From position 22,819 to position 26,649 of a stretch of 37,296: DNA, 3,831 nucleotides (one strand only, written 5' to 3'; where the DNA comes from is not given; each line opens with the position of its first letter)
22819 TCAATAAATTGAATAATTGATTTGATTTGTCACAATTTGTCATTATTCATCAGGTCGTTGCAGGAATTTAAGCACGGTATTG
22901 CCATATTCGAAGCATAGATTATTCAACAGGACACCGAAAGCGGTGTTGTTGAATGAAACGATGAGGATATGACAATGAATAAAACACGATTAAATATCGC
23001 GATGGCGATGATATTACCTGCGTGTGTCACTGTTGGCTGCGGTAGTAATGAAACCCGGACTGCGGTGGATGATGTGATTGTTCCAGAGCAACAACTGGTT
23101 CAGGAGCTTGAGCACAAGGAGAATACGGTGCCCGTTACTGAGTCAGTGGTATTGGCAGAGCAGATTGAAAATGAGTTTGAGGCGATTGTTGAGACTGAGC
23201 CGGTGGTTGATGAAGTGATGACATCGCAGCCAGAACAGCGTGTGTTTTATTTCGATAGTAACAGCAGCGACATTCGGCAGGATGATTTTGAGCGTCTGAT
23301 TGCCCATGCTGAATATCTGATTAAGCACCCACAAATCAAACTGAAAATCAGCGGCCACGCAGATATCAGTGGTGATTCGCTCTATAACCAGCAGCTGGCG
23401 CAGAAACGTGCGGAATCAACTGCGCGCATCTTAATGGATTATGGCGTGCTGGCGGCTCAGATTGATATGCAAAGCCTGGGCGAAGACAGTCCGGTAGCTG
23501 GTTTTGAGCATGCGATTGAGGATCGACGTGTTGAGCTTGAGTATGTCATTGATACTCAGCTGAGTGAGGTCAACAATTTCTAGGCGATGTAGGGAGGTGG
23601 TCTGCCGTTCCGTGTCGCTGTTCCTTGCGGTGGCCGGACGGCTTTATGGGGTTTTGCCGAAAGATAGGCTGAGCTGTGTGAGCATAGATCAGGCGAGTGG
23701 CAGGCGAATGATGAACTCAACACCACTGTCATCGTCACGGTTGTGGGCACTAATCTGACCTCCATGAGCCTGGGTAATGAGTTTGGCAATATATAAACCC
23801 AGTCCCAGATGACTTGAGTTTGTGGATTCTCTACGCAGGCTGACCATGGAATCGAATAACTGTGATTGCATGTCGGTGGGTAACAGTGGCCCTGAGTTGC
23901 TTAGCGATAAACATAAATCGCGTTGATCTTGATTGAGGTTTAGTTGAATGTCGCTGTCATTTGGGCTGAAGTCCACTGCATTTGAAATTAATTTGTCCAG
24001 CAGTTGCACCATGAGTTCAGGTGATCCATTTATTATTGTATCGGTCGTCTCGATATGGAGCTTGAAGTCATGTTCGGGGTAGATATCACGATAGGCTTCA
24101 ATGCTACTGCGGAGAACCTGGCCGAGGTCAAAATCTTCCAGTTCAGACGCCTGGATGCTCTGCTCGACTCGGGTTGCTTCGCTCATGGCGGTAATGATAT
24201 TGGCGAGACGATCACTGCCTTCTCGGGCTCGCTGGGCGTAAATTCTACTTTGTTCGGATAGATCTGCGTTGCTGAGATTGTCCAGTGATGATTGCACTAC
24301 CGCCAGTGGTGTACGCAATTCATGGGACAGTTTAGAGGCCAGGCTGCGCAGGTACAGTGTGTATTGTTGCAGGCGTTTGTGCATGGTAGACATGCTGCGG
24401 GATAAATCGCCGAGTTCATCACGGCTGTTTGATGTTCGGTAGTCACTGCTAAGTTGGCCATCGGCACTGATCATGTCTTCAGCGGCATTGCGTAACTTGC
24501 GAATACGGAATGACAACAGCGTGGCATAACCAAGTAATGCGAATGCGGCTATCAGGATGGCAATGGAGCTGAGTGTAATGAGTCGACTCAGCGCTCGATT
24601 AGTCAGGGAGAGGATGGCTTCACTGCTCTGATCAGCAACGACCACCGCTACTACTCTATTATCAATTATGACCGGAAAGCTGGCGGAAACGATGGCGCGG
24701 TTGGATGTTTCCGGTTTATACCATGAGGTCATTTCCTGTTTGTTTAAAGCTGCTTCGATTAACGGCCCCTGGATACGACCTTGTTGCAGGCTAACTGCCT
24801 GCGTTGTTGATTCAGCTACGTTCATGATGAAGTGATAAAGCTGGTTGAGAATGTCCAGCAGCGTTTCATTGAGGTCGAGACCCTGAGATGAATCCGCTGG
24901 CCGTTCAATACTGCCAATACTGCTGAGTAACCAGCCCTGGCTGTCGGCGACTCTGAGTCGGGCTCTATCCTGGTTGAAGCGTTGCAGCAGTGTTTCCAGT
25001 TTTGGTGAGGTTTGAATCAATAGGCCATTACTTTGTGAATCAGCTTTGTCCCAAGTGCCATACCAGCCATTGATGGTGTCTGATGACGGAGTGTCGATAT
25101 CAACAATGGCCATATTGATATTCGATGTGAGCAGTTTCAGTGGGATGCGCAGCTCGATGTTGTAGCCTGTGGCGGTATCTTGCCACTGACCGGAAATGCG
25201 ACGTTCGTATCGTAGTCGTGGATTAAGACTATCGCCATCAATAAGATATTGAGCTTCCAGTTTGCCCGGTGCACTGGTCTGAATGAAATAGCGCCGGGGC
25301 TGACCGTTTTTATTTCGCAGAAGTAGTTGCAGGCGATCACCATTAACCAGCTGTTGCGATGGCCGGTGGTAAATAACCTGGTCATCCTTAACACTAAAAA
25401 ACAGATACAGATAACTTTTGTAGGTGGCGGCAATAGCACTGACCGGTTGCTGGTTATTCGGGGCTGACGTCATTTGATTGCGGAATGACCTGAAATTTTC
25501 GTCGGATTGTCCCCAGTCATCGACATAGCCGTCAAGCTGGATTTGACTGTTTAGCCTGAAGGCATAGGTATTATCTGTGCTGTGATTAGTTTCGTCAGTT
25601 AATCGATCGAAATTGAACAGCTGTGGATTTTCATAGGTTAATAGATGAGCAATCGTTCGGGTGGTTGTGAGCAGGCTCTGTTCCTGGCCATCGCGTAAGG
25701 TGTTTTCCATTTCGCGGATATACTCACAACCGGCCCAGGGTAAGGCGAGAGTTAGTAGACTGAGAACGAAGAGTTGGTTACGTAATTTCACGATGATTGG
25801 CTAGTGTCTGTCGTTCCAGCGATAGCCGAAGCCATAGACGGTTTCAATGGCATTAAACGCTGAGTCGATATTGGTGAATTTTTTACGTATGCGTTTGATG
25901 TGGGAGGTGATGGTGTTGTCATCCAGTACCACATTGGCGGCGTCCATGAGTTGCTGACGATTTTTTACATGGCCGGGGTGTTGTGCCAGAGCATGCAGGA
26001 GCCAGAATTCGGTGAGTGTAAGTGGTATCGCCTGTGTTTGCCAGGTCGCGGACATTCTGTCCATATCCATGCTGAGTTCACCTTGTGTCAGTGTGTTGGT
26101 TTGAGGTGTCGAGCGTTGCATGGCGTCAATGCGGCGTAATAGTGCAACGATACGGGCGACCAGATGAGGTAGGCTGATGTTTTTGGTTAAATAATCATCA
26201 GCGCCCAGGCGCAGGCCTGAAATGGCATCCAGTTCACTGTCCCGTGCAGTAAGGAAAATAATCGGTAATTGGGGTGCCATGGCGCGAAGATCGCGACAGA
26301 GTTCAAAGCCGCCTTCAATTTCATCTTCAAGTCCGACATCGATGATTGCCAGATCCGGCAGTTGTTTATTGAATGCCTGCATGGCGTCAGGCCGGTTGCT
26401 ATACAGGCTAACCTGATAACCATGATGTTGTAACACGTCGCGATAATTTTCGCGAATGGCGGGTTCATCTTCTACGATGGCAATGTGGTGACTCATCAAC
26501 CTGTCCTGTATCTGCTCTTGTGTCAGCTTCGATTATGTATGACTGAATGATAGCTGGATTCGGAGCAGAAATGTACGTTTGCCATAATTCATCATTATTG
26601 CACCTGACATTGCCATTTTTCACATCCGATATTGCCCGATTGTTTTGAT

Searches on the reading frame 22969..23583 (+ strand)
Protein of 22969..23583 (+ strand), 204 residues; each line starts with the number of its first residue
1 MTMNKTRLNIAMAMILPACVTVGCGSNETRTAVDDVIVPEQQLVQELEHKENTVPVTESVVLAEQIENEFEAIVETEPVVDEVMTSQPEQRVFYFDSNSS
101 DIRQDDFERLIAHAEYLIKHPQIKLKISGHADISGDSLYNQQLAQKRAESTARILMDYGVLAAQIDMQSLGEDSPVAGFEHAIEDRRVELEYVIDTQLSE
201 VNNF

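Call 84: search_protein_families(library=pfam, proteins=[window:22969-23583:+], max_evalue=0.00001)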
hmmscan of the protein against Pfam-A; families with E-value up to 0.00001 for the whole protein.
window:22969-23583:+ (204 aa): 1 family
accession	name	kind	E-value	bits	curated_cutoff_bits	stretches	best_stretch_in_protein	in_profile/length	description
PF00691.25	OmpA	-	3.6e-14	53.3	27.2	1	94-177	1-86/98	OmpA family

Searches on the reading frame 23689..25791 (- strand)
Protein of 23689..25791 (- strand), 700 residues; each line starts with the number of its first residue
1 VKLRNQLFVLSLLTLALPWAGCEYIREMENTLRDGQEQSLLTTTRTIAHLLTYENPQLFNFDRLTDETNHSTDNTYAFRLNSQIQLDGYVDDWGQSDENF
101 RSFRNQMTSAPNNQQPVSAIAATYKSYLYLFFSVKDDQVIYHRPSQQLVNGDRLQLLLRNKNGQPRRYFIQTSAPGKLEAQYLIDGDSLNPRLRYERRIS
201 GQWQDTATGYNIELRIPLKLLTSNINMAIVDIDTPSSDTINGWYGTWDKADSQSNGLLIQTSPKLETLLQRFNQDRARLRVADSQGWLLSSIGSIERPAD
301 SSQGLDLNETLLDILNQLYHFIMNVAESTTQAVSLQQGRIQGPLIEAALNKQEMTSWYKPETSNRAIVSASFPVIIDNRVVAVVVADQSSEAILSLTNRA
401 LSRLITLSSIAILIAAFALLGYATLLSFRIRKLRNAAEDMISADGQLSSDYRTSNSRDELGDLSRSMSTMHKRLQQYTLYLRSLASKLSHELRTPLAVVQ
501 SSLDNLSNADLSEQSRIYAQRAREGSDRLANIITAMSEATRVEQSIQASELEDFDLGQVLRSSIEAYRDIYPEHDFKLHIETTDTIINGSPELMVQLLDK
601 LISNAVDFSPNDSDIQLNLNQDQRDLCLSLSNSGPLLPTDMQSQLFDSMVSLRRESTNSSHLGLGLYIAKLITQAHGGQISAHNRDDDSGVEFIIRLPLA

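Call 84: search_protein_families(library=pfam, proteins=[window:23689-25791:-], max_evalue=0.00001)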
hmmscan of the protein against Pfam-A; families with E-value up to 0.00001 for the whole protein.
window:23689-25791:- (700 aa): 2 families
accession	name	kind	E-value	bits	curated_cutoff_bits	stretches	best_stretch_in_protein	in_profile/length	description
PF02518.31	HATPase_c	-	7.6e-17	62.2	26.4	1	591-699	3-109/111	Histidine kinase-, DNA gyrase B-, and HSP90-like ATPase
PF00512.31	HisKA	-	2.6e-11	43.8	26.9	1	482-544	3-65/66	His Kinase A (phospho-acceptor) domain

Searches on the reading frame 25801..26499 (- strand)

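Call 84: search_protein_families(library=pfam, proteins=[window:25801-26499:-], max_evalue=0.00001)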
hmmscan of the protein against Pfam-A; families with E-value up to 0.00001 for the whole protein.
window:25801-26499:- (232 aa): 2 families
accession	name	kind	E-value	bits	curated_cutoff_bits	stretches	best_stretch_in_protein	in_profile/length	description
PF00072.30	Response_reg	-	1.7e-25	89.8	30.2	1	6-117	1-110/111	Response regulator receiver domain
PF00486.34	Trans_reg_C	-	2.6e-16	59.9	26.2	1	156-227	2-76/77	Transcriptional regulatory protein, C terminal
